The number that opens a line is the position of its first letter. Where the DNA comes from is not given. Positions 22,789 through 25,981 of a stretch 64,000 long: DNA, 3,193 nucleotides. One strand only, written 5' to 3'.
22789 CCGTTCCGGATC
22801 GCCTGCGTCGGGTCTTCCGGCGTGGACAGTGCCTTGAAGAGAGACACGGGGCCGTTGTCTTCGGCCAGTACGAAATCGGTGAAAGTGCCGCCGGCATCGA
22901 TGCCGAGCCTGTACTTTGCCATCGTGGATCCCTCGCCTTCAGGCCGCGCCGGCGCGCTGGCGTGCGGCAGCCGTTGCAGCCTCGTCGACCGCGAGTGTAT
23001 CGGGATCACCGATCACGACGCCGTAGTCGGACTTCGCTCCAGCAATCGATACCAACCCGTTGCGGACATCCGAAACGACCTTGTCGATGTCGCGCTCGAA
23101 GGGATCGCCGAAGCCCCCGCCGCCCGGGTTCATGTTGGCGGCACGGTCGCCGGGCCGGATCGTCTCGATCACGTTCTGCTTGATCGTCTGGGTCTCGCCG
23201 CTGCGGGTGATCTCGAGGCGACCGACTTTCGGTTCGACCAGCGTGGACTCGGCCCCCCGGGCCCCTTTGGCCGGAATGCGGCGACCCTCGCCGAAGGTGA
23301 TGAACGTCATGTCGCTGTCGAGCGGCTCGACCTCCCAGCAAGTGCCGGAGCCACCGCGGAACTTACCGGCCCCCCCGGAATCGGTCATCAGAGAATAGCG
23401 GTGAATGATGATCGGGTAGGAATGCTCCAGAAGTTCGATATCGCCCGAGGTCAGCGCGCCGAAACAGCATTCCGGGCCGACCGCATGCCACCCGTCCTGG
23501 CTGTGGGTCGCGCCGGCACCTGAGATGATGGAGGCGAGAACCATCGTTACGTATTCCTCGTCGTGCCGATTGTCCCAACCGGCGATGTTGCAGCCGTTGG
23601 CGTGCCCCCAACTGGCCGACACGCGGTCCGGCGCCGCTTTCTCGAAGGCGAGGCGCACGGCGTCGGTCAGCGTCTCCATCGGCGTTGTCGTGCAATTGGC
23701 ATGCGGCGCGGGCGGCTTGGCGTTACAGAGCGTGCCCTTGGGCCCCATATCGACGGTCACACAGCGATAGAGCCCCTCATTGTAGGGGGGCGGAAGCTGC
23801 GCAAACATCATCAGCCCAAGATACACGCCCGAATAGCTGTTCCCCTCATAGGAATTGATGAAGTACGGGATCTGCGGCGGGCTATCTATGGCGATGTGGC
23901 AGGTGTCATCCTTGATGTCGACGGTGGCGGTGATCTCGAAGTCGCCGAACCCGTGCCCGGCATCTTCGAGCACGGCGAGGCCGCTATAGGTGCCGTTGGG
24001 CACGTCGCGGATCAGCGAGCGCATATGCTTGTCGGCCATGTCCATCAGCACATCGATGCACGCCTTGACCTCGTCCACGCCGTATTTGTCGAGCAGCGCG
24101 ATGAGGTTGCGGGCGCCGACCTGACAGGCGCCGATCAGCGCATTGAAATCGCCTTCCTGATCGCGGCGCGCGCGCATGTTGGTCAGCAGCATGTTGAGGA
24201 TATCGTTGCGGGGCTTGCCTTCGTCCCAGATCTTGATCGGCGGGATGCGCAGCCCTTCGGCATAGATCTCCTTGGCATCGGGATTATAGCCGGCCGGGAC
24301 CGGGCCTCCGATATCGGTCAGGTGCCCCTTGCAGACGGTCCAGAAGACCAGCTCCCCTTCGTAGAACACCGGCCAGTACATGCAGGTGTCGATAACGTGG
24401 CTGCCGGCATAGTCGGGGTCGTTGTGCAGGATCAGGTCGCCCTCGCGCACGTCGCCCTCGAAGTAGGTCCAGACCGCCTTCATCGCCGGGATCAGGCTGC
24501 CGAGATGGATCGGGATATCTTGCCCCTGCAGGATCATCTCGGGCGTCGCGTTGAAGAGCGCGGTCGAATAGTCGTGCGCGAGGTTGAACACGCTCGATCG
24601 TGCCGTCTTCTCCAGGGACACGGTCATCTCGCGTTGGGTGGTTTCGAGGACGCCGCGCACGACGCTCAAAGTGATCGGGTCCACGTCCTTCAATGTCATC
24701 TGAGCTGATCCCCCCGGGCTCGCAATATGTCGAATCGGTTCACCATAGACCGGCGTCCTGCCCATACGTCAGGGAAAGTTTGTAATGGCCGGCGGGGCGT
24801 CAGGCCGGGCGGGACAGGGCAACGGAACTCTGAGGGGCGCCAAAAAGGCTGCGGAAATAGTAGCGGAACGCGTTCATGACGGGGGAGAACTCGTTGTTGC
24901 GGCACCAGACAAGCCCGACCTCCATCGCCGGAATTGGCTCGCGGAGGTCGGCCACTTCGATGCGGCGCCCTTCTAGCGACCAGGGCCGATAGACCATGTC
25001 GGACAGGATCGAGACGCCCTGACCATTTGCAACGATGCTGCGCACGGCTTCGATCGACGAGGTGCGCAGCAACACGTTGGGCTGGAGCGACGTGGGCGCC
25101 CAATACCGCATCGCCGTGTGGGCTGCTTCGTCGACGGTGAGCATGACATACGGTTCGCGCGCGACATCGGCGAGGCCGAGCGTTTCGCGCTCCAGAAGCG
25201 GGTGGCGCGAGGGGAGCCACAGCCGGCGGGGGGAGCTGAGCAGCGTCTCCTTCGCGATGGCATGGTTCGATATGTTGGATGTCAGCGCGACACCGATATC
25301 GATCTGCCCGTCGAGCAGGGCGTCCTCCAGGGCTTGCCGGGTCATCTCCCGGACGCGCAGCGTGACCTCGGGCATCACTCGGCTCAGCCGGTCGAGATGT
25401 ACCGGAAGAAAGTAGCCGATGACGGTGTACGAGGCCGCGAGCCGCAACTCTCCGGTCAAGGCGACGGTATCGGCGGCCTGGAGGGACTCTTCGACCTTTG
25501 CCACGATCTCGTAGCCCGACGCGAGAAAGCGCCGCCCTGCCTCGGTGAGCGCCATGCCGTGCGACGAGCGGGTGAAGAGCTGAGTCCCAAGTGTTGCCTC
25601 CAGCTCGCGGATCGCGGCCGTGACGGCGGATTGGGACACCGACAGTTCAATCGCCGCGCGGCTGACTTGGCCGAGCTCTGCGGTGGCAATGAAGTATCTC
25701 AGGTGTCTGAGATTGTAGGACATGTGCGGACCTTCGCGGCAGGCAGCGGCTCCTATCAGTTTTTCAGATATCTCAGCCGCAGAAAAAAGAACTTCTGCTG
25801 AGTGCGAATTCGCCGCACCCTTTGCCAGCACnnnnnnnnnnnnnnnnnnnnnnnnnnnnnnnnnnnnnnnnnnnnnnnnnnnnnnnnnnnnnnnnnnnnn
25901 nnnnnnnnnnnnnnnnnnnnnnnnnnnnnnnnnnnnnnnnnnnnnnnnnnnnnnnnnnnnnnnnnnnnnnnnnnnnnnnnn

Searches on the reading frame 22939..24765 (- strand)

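Call 43: search_protein_families(library=pfam, proteins=[window:22939-24765:-], max_evalue=0.001)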
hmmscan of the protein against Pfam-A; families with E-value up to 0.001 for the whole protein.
window:22939-24765:- (608 aa): 1 family
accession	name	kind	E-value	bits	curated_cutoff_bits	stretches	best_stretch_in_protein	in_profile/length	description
PF02538.19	Hydantoinase_B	-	1e-152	509.7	26.8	1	29-555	1-519/519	Hydantoinase B/oxoprolinase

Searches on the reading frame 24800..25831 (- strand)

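Call 44: search_protein_families(library=pfam, proteins=[window:24800-25831:-], max_evalue=0.001)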
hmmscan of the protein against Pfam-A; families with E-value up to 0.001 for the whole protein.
window:24800-25831:- (343 aa): 2 families
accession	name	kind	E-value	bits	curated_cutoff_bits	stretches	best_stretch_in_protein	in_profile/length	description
PF03466.25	LysR_substrate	-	6e-40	137.3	28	1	126-328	5-206/209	LysR substrate binding domain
PF00126.33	HTH_1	-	2e-21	76.1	26.6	1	41-100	1-60/60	Bacterial regulatory helix-turn-helix protein, lysR family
